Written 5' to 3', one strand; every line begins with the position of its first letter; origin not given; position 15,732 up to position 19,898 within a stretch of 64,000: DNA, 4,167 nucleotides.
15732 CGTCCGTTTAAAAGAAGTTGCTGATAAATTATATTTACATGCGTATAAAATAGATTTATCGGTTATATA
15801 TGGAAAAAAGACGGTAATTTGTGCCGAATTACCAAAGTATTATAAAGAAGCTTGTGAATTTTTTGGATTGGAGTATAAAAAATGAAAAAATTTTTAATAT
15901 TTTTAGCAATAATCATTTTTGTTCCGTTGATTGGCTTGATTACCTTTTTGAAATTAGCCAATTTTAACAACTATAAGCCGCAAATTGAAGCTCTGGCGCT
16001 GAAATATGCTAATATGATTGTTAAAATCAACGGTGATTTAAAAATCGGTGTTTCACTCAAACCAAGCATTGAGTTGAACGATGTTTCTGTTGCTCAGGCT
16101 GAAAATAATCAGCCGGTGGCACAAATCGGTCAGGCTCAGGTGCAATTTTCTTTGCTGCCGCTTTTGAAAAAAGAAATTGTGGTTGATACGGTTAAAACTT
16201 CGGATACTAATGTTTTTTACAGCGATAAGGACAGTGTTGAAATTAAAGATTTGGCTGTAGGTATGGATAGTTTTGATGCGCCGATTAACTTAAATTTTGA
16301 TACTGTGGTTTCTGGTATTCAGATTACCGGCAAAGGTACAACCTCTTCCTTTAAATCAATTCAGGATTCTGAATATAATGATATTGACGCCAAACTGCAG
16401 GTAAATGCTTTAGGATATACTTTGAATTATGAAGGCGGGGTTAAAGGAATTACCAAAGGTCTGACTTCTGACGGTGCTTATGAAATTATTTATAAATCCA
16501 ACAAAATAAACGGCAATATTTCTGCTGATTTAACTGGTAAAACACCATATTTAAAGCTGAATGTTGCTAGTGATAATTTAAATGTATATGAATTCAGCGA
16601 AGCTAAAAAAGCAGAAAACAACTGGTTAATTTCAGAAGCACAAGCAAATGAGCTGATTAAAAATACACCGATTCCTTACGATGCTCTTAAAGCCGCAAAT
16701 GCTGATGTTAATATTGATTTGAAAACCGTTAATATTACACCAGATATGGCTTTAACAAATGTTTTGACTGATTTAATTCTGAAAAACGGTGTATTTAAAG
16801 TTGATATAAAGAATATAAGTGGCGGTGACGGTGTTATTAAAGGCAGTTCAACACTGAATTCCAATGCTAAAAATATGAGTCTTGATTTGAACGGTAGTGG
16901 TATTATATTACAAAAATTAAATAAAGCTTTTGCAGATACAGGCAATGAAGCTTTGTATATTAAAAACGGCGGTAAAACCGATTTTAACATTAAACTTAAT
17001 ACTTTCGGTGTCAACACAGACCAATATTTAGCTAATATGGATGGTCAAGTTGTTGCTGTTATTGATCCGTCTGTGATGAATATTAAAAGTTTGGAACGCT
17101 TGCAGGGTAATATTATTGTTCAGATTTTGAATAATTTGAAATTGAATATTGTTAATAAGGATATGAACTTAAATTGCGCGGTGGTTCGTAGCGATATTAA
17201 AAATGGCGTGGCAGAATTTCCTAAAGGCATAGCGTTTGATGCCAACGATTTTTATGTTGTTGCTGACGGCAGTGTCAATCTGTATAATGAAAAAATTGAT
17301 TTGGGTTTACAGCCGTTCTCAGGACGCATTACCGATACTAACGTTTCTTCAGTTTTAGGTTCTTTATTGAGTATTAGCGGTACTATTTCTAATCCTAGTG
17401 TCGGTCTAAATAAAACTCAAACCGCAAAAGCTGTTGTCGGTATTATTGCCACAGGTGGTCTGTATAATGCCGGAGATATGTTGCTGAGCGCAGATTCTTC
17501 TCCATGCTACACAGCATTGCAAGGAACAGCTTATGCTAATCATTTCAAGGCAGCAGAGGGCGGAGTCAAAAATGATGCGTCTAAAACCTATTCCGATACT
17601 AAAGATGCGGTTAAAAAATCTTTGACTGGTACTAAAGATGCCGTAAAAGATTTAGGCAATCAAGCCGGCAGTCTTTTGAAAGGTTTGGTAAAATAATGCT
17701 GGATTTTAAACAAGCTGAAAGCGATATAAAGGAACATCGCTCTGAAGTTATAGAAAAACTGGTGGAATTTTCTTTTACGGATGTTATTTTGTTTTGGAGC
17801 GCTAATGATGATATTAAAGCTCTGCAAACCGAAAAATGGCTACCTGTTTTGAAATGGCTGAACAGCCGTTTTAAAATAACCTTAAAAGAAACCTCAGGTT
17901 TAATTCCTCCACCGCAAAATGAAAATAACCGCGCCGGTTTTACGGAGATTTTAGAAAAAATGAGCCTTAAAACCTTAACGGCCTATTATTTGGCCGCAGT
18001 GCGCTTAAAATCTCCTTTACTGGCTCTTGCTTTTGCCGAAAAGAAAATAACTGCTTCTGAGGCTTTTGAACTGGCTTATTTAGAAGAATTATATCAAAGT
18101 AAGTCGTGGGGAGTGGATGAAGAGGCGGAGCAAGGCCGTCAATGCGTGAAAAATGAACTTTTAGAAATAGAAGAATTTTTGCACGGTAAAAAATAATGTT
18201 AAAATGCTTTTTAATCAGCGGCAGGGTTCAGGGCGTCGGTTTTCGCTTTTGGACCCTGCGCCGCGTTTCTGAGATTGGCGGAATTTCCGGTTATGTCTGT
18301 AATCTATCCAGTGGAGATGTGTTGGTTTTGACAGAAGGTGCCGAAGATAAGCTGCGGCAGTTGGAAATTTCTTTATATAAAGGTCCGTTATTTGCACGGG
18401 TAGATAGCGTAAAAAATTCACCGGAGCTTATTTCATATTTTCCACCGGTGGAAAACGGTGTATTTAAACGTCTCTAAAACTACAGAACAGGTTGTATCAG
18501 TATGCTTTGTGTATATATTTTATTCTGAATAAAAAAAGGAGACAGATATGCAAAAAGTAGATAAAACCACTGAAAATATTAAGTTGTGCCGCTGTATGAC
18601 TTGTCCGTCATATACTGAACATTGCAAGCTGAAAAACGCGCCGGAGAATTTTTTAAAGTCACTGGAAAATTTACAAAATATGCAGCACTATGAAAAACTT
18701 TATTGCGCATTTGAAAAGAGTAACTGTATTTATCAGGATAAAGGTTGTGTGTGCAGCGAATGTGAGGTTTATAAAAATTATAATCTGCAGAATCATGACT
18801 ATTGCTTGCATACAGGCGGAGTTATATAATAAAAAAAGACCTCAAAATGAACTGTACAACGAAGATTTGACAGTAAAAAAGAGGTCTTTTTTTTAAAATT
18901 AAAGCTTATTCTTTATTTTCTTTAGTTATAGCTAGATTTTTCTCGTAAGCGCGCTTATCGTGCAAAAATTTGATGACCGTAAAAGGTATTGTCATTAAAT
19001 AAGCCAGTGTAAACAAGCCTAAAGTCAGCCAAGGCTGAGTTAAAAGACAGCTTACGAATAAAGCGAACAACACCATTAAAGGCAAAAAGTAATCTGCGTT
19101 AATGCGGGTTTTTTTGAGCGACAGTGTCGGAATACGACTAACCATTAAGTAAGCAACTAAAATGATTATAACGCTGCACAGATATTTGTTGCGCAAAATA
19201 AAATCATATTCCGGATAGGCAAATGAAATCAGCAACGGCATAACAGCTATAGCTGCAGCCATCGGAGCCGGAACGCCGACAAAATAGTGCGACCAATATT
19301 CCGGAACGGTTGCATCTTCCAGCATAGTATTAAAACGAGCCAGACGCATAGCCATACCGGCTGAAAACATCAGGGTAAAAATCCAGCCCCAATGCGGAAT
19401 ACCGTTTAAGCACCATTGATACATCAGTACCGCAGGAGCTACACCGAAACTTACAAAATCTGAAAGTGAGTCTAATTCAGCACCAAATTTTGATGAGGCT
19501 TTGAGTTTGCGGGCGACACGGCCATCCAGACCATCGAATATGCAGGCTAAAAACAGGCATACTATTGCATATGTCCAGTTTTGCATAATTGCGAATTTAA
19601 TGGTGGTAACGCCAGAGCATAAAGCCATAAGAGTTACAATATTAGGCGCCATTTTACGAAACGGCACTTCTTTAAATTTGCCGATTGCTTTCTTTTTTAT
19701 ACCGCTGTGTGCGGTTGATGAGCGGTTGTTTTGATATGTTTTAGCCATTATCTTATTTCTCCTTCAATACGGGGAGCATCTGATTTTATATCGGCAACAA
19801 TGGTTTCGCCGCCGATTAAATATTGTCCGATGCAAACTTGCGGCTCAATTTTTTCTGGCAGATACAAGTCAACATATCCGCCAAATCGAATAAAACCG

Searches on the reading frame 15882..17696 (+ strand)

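Call 60: search_protein_families(library=pfam, proteins=[window:15882-17696:+], max_evalue=0.001)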
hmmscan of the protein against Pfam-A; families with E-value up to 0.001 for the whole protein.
window:15882-17696:+ (604 aa): 1 family
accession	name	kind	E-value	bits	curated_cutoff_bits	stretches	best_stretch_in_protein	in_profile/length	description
PF13116.12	YhdP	-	6.6e-05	21.4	46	1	5-104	13-111/1224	YhdP protein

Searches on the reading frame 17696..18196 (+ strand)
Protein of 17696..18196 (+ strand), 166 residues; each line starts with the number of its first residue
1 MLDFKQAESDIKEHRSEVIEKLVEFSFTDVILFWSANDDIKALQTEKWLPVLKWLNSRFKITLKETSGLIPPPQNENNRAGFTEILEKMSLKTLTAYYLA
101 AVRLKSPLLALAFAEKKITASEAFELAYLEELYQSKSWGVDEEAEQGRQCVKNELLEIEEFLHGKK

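Call 60: search_protein_families(library=pfam, proteins=[window:17696-18196:+], max_evalue=0.001)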
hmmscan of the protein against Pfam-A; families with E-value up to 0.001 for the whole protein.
window:17696-18196:+ (166 aa): 1 family
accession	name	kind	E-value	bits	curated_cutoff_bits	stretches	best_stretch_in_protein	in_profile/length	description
PF07542.16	ATP12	-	1.2e-06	29.1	27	1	9-56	79-124/124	ATP12 chaperone protein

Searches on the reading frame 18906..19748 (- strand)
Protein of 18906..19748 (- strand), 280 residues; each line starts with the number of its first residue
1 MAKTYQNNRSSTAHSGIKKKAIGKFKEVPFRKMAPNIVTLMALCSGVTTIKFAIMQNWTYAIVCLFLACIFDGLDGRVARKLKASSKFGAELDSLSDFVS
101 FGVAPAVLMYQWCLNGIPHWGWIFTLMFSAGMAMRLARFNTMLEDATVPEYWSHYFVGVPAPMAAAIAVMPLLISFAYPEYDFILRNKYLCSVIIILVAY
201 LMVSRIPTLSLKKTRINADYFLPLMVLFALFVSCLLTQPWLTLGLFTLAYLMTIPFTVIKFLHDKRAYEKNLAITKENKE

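Call 60: search_protein_families(library=pfam, proteins=[window:18906-19748:-], max_evalue=0.001)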
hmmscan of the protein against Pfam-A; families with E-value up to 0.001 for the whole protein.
window:18906-19748:- (280 aa): 2 families
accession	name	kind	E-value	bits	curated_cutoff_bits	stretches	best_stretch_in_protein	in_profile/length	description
PF01066.26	CDP-OH_P_transf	-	5.8e-24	85.6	22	1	34-190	3-138/152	CDP-alcohol phosphatidyltransferase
PF08009.16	CDP-OH_P_tran_2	-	3.1e-09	37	21.5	1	220-255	2-37/37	CDP-alcohol phosphatidyltransferase 2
